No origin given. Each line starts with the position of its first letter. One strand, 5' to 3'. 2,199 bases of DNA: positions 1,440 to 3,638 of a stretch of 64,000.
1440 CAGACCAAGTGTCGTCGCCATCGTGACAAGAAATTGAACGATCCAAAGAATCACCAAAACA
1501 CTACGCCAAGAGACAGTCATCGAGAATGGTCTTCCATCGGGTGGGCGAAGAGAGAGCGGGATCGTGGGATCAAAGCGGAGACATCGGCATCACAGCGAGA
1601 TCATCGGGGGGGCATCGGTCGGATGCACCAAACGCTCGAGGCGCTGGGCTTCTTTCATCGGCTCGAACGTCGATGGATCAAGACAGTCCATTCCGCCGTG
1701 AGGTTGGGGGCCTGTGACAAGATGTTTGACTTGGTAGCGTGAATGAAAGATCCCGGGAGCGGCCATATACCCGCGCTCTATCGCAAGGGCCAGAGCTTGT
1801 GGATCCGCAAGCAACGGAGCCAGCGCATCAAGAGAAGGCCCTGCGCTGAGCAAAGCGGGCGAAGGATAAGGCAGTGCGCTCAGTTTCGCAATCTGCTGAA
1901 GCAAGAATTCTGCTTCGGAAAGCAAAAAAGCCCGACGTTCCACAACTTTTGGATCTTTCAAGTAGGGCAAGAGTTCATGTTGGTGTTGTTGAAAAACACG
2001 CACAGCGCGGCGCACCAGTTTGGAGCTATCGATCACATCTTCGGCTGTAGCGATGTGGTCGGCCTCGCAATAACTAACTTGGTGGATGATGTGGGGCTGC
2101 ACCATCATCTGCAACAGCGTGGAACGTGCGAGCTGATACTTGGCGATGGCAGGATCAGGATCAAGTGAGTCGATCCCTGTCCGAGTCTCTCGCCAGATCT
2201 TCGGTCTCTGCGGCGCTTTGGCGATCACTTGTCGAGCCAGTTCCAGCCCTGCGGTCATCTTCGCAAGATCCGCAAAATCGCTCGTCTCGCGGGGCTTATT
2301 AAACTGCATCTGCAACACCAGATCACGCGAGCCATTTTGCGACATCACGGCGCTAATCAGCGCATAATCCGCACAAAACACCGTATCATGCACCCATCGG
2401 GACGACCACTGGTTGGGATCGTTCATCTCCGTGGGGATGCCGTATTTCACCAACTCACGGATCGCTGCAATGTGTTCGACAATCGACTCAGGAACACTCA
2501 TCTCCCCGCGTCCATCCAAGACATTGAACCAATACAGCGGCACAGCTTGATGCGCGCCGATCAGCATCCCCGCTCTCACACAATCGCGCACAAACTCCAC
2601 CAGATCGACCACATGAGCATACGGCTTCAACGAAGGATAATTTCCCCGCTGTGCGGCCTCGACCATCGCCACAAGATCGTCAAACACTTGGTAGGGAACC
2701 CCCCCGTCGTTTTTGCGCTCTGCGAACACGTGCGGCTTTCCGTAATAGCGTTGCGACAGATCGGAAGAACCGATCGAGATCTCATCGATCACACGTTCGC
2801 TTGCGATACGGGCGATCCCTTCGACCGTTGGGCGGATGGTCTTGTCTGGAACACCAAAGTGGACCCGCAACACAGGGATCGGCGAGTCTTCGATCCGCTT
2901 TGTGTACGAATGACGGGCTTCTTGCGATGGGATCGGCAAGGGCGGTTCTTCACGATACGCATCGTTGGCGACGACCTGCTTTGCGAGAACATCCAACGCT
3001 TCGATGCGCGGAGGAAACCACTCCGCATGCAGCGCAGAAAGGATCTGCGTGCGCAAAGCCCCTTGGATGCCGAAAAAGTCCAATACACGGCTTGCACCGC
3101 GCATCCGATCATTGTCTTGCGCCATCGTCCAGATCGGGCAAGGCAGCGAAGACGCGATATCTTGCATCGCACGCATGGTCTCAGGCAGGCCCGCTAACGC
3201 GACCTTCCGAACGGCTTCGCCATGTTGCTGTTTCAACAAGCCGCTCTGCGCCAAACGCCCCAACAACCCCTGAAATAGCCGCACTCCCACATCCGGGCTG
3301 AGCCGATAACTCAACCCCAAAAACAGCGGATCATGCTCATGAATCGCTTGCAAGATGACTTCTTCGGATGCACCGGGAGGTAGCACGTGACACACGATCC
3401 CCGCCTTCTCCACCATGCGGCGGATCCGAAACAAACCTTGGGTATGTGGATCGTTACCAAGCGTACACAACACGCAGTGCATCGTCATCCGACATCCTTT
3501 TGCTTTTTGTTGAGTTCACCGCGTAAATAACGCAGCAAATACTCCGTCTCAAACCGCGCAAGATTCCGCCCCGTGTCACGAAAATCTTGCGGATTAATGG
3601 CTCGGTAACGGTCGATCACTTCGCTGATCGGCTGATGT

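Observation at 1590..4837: Translationally coupled opine-dehydrogenase-family enzyme and B12-binding-domain protein of unknown function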

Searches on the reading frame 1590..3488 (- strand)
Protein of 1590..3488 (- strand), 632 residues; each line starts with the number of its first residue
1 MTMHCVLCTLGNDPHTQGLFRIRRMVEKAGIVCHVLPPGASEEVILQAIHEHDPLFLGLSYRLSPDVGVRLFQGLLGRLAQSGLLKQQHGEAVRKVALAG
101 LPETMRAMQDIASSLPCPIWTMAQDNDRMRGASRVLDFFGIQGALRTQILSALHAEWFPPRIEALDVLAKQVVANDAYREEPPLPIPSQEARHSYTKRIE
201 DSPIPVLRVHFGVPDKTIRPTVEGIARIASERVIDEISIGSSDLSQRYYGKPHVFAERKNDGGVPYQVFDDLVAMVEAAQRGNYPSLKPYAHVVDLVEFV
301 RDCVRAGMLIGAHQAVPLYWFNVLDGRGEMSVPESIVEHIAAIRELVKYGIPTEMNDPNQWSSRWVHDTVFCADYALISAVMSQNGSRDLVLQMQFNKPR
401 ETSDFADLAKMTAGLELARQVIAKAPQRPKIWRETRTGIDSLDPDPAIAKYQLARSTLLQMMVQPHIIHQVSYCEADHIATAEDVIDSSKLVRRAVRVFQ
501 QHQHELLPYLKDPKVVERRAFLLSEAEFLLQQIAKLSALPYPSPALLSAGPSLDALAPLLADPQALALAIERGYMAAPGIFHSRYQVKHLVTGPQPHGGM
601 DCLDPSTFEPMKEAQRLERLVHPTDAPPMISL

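Call 3: search_protein_families(library=pfam, proteins=[window:1590-3488:-], max_evalue=0.1)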
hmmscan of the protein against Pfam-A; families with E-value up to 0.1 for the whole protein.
window:1590-3488:- (632 aa): 1 family
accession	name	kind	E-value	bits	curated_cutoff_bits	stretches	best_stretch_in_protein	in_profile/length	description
PF02310.24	B12-binding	-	1.6e-05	25.2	32.1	1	4-63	2-61/121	B12 binding domain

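Call 4: search_protein_families(library=ncbifam, proteins=[window:1590-3488:-], max_evalue=0.1)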
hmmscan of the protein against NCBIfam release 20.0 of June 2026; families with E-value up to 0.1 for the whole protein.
window:1590-3488:- (632 aa): 0 families

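Call 5: search_solved_structures(query=window:1590-3488:-, max_evalue=10, show_alignments=2)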
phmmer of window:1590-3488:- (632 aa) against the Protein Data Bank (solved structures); distinct sequences matched with E-value up to 10: 1.
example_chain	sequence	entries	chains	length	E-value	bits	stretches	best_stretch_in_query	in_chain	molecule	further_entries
1wjg_A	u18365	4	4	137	0.54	12.1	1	472-584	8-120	probable ATP binding protein | Universal stress protein family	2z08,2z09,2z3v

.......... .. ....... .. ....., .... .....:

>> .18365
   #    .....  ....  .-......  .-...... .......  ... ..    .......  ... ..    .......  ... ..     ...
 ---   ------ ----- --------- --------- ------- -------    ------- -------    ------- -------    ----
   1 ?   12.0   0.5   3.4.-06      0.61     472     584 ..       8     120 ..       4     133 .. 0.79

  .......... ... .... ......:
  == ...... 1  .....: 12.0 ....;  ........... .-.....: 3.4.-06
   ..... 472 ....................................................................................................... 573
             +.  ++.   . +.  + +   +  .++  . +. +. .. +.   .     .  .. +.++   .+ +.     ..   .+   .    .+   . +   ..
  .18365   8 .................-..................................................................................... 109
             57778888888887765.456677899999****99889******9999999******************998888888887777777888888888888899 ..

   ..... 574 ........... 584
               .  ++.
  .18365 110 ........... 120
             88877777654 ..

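Call 7: find_homologous_proteins(query=window:1590-3488:-)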
Query window:1590-3488:- (632 aa): 507 proteins with E <= 0.001 among 8000 candidates; the best 120 are listed.
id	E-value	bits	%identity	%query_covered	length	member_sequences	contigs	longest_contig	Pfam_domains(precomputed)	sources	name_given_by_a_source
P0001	0.0e+0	1436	100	100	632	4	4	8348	PF02310.25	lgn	-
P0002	0.0e+0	1263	87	100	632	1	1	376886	-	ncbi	-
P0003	0.0e+0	1084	76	100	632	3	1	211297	-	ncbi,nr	ncbi:MAG: hypothetical protein H6728_14190 [Myxococcales bacterium]|nr:hypothetical protein [Myxococ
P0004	0.0e+0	1024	73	98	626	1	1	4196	PF02310.25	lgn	-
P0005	0.0e+0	1011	75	94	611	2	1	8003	-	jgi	jgi:hypothetical protein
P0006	1.2e-261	888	66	98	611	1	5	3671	PF02310.25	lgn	-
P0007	3.0e-261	887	64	98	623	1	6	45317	PF02310.25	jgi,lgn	jgi:hypothetical protein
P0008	2.5e-259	880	66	97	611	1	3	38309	-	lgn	-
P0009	8.7e-258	875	64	98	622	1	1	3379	PF02310.25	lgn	-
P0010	4.5e-254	863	62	98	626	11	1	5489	PF02310.25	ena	-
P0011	2.6e-238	811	58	98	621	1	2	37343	PF02310.25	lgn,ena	-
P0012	5.6e-238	810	59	98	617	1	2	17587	PF02310.25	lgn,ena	-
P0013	1.3e-237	809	60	98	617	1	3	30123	PF02310.25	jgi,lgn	jgi:hypothetical protein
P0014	1.2e-236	805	60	96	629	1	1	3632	-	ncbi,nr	ncbi:MAG: hypothetical protein U9R72_05705 [Chloroflexota bacterium]|nr:hypothetical protein [Chloro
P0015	2.2e-236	805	59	98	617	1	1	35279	PF02310.25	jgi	jgi:hypothetical protein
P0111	1.2e-186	640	49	98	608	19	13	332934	-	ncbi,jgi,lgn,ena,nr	ncbi:MAG TPA: hypothetical protein PKN92_02000 [Candidatus Hydrogenedentes bacterium]|nr:hypothetica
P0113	8.6e-186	637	48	99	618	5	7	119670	-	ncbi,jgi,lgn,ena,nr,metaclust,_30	ncbi:MAG: hypothetical protein RBS31_00610 [Candidatus Syntrophosphaera sp.]|jgi:hypothetical protei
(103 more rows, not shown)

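Call 11: find_related_loci(query=A1, collection=genome_contigs, flank=8000)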
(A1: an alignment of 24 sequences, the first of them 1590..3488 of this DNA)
Query A1 (632 aa) in genome_contigs; peptide patterns used: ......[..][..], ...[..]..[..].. (x = any residue, [..] = any of these).
63 stretches matched a pattern; 59 encode a relative of the query (tblastn E <= 1e-3); 58 distinct loci.
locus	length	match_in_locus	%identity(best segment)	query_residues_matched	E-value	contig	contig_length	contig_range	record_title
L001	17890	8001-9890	76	1-632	0e+0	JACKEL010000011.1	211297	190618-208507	MAG: Myxococcales bacterium isolate HK-STAS-MYXO-32 HK-STAS-MYXO-32_11, whole genome shotgun sequence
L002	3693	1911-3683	60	1-585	0e+0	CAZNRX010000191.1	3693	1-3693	MAG TPA_asm: uncultured Anaerolineales bacterium isolate binchicken_co17_270 genome assembly, contig: NODE_43582_length_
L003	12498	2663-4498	57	1-617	0e+0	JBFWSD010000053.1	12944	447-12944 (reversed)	MAG: Gemmataceae bacterium isolate CA_2019_TPBF_221 NODE_20759_length_12944_cov_2.594133_TPBF, whole genome shotgun sequ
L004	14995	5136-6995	57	1-617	0e+0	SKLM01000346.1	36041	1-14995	MAG: Thermoflexales bacterium isolate CSSed162cmA_211 CSSed16-2cmA-1319, whole genome shotgun sequence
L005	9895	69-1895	58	5-620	0e+0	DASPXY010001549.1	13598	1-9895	MAG TPA_asm: Gemmataceae bacterium isolate SMAG_U11579 k141_485631, whole genome shotgun sequence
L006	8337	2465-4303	57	1-620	0e+0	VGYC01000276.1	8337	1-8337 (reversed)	MAG: Planctomycetota bacterium isolate K_Offshore_120m_mx_222 K_Offshore_120m_mx_222_Ga0194131_10015302, whole genome sh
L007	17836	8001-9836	56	1-621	0e+0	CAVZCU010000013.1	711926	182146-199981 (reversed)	MAG: uncultured Gemmataceae bacterium isolate MFD00822.bin.2.119 genome assembly, contig: contig_31318, whole genome sho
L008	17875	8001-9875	57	1-628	0e+0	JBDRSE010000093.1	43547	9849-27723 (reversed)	MAG: bacterium isolate MEGAHIT-group-3.13 k141_362825, whole genome shotgun sequence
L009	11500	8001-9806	51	9-620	0e+0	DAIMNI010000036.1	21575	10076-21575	MAG TPA_asm: Tissierellia bacterium isolate CTOTU40211 NODE_1681_length_21575_cov_3.924303, whole genome shotgun sequenc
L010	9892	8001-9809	51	9-620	0e+0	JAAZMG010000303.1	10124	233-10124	MAG: Tissierellia bacterium isolate AS23ysBPME_332 327470_AS23, whole genome shotgun sequence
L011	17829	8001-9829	56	1-622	0e+0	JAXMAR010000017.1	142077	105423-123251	MAG: Gemmataceae bacterium isolate STL-PLA15 C1.191.fa-17, whole genome shotgun sequence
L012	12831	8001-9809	50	9-620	0e+0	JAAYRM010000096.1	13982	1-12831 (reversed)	MAG: Tissierellia bacterium isolate AS23ysBPME_194 108966_AS23, whole genome shotgun sequence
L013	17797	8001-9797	53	8-616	0e+0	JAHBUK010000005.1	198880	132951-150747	MAG: Flavobacteriales bacterium isolate ACE_BAC31 BAC31_5, whole genome shotgun sequence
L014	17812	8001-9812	49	1-617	0e+0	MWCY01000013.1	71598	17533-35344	MAG: Candidatus Hydrogenedentes bacterium ADurb.Bin170 BWY07_contig000013, whole genome shotgun sequence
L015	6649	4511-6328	49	1-617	0e+0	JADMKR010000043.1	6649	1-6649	MAG: Flavobacterium sp. isolate NTP45 NODE_1362_length_6649_cov_3.137549, whole genome shotgun sequence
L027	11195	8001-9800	45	9-618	7e-179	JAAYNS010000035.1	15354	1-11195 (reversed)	MAG: Tissierellia bacterium isolate AS21ysBPME_233 27263_AS21, whole genome shotgun sequence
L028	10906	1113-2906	48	6-621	1e-176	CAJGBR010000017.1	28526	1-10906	MAG: uncultured Rikenellaceae bacterium isolate MAG01 genome assembly, contig: k141_4236853_length_28526_cov_10.1811, wh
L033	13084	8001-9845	46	1-620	2e-174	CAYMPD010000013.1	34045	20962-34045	MAG TPA_asm: uncultured archaeon isolate binchicken_co17_215 genome assembly, contig: NODE_3585_length_34045_cov_7.62053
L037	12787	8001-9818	45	5-620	2e-173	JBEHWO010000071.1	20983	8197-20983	MAG: Vulcanimicrobiota bacterium isolate ER2 k141_577141_length_20983_cov_7.9080, whole genome shotgun sequence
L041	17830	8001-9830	44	1-620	2e-167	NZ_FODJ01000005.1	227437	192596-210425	Amphibacillus marinus strain CGMCC 1.10434, whole genome shotgun sequence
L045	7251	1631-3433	43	9-619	2e-163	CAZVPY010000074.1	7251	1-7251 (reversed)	MAG TPA_asm: uncultured Thermotogaceae bacterium isolate binchicken_co42_66 genome assembly, contig: NODE_18845_length_7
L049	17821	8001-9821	44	9-625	4e-157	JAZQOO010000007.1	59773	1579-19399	MAG: Lachnospiraceae bacterium isolate T1900045242_TH20190012.MAGScoT_cleanbin_000102 SGB_5552_k141_2120509, whole genom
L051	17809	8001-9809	43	9-621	5e-161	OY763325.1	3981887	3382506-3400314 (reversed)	MAG: uncultured Thermotogae bacterium isolate fcbefaaa-1511-4f39-b5ed-7dc52d8fa8ec genome assembly, chromosome: 1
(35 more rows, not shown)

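Call 15: predict_structure(alignment_id=A1)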
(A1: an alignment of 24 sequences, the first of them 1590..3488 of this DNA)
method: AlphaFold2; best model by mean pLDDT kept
length: 632 residues; sequences in the alignment: 24
mean_pLDDT: 87.6   pTM: 0.89
mean pLDDT of the five models: 87.6, 87.5, 86.8, 85.6, 84.9
residues with pLDDT >= 90: 376; 70-90: 193; 50-70: 51; < 50: 12
segments of 3 or more residues with pLDDT < 50: 625-632
pLDDT, mean of each block of 10 residues (from residue 1): 87 76 86 82 92 94 88 96 88 92 92 95 82 93 93 87 97 95 95 96 95 87 96 93 68 71 79 95 92 87 95 85 73 90 96 77 71 93 95 88 92 96 91 92 91 97 97 86 96 98 98 96 96 91 65 91 92 68 64 82 82 89 51 36
secondary structure, 60 per line:
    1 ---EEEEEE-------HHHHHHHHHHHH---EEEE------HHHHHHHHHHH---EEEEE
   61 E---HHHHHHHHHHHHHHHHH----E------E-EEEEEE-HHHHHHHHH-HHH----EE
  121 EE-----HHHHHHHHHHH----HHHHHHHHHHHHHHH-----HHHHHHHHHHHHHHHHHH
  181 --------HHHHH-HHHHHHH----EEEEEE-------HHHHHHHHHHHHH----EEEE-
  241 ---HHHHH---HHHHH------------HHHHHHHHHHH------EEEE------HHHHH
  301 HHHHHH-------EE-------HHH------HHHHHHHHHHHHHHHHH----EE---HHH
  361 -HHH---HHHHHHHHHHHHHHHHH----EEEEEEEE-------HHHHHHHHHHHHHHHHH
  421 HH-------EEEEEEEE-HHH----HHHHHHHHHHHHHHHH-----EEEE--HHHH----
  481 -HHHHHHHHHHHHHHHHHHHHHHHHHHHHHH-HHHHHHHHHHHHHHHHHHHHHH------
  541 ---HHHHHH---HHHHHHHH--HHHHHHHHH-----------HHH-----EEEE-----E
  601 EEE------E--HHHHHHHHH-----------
elements in order: E4-9 H17-28 E32-35 H42-52 E56-61 H65-81 E95-100 H102-110 E119-122 H128-138 H143-157 H163-180 H189-193 H195-201 E206-211 H219-231 E236-239 H244-248 H252-256 H269-279 E286-289 H296-306 H332-348 H368-384 E389-396 H404-422 E430-437 H446-461 E467-470 H473-476 H482-511 H513-534 H544-549 H553-560 H563-571 E591-594 E600-603 H613-621
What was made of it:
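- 1590..3488 (-): 632-aa fused B12-binding + glutamate-mutase-E-like protein (predicted adenosylcobalamin-dependent mutase). AF2 model pLDDT 87.6, pTM 0.89 (call 15).
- On Corrinoid methyltransferases (MetH-type): The first strand starts at residue 4 (call 15).
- The B12 domain starts at residue 4, so it has no helical cap (call 15).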

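Call 18: fold_search(model_id=the predicted structure, library=pdb)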
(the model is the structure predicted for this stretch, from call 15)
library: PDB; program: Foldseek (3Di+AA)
matches with E <= 10: 1400; with E <= 0.001: 43
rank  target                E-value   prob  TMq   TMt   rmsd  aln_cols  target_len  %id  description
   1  1cb7_B                3.8e-13  1.00  0.51  0.65  12.5       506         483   13  GLUTAMATE MUTASE FROM CLOSTRIDIUM COCHLEARIUM RECONSTITUTED WITH METHYL-COBALAMIN (released 2000-02-28)
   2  6h9e_B                1.3e-12  1.00  0.50  0.64  12.9       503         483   12  Structure of glutamate mutase reconstituted with homo-coenzyme B12 (released 2019-08-14)
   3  1xrs_A                4.0e-09  1.00  0.42  0.50  20.0       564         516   12  Crystal structure of Lysine 5,6-Aminomutase in complex with PLP, cobalamin, and 5'-deoxyadenosine (released 2004-11-09)
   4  8t0v_A                7.3e-09  1.00  0.42  0.49  20.9       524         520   15  Closed state of lysine 5,6-aminomutase from Thermoanaerobacter tengcongensis (released 2024-07-03)
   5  3kow_B                1.3e-08  1.00  0.45  0.40  13.3       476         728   13  Crystal Structure of ornithine 4,5 aminomutase backsoaked complex (released 2010-01-26)
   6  9q1a_C                2.1e-08  1.00  0.39  0.46  20.4       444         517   15  Open state of lysine 5,6-aminomutase from Thermoanaerobacter tengcongensis (released 2025-09-03)
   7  8gju_K                2.2e-08  1.00  0.37  0.34  17.0       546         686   14  Crystal structure of human methylmalonyl-CoA mutase (MMUT) in complex with methylmalonic acidemia type A protein (MMAA (released 2023-08-09)
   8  3kp1_A                3.9e-08  1.00  0.46  0.40  17.5       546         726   11  Crystal structure of ornithine 4,5 aminomutase (Resting State) (released 2010-01-26)
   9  8gju_L                8.7e-08  1.00  0.37  0.35  15.8       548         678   14  Crystal structure of human methylmalonyl-CoA mutase (MMUT) in complex with methylmalonic acidemia type A protein (MMAA (released 2023-08-09)
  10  8gju_H                9.6e-08  1.00  0.38  0.36  16.2       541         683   14  Crystal structure of human methylmalonyl-CoA mutase (MMUT) in complex with methylmalonic acidemia type A protein (MMAA (released 2023-08-09)
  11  3kow_A                1.7e-07  1.00  0.44  0.39  10.7       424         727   12  Crystal Structure of ornithine 4,5 aminomutase backsoaked complex (released 2010-01-26)
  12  4r3u_A                2.1e-07  1.00  0.33  0.37  16.0       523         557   14  Crystal structure of 2-Hydroxyisobutyryl-CoA Mutase (released 2015-03-11)
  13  1req_A                2.3e-07  1.00  0.38  0.34  16.3       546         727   14  METHYLMALONYL-COA MUTASE (released 1997-01-27)
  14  5cjw_A                2.4e-07  1.00  0.42  0.28  23.5      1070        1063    9  Isobutyryl-CoA mutase fused with bound adenosylcobalamin, GDP, Mg (holo-IcmF/GDP), and substrate pivalyl-coenzyme A (released 2015-09-09)
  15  2req_A                2.8e-07  1.00  0.38  0.34  17.1       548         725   14  METHYLMALONYL-COA MUTASE, NON-PRODUCTIVE COA COMPLEX, IN OPEN CONFORMATION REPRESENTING SUBSTRATE-FREE STATE (released 1998-01-28)
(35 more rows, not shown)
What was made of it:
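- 1590..3488 (-): Foldseek: GlmE 1cb7_B at 3.8e-13 (call 18).
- On Adenosylcobalamin-dependent glutamate mutase (GlmS+GlmE): Foldseek E 3.8e-13 (call 18).
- Foldseek gives 3.8e-13 (call 18).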

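Call 52: find_encoding_contigs(protein=P0133, flank=7000, max_places=3)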
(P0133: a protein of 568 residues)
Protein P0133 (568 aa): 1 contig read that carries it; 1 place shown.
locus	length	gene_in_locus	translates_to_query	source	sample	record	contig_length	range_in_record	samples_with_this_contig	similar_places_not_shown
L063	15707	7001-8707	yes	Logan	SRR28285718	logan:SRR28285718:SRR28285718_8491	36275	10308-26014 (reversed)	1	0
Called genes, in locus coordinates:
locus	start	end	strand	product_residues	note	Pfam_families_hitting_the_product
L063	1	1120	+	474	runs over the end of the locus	PF12679:ABC2_membrane_2, PF12698:ABC2_membrane_3, PF01061:ABC2_membrane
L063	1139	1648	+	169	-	PF00005:ABC_tran, PF13304:AAA_21 (faint)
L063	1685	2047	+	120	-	-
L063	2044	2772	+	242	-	PF00005:ABC_tran, PF13304:AAA_21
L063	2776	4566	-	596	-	PF05833:NFACT_N, PF05670:NFACT-R_1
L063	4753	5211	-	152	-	PF00210:Ferritin, PF02915:Rubrerythrin (weak)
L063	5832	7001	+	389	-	PF01210:NAD_Gly3P_dh_N (weak), PF02558:ApbA (weak), PF03446:NAD_binding_2 (weak), PF02317:Octopine_DH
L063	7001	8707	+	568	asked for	PF02310:B12-binding (weak)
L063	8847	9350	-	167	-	-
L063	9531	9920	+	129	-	PF00392:GntR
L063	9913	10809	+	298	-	PF00005:ABC_tran, PF13304:AAA_21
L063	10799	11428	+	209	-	PF13346:ABC2_membrane_5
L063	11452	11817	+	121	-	PF13346:ABC2_membrane_5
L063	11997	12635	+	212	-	PF13346:ABC2_membrane_5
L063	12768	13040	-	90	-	PF13453:Zn_ribbon_TFIIB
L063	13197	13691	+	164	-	-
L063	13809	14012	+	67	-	-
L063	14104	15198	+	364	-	PF01168:Ala_racemase_N, PF14031:D-ser_dehydrat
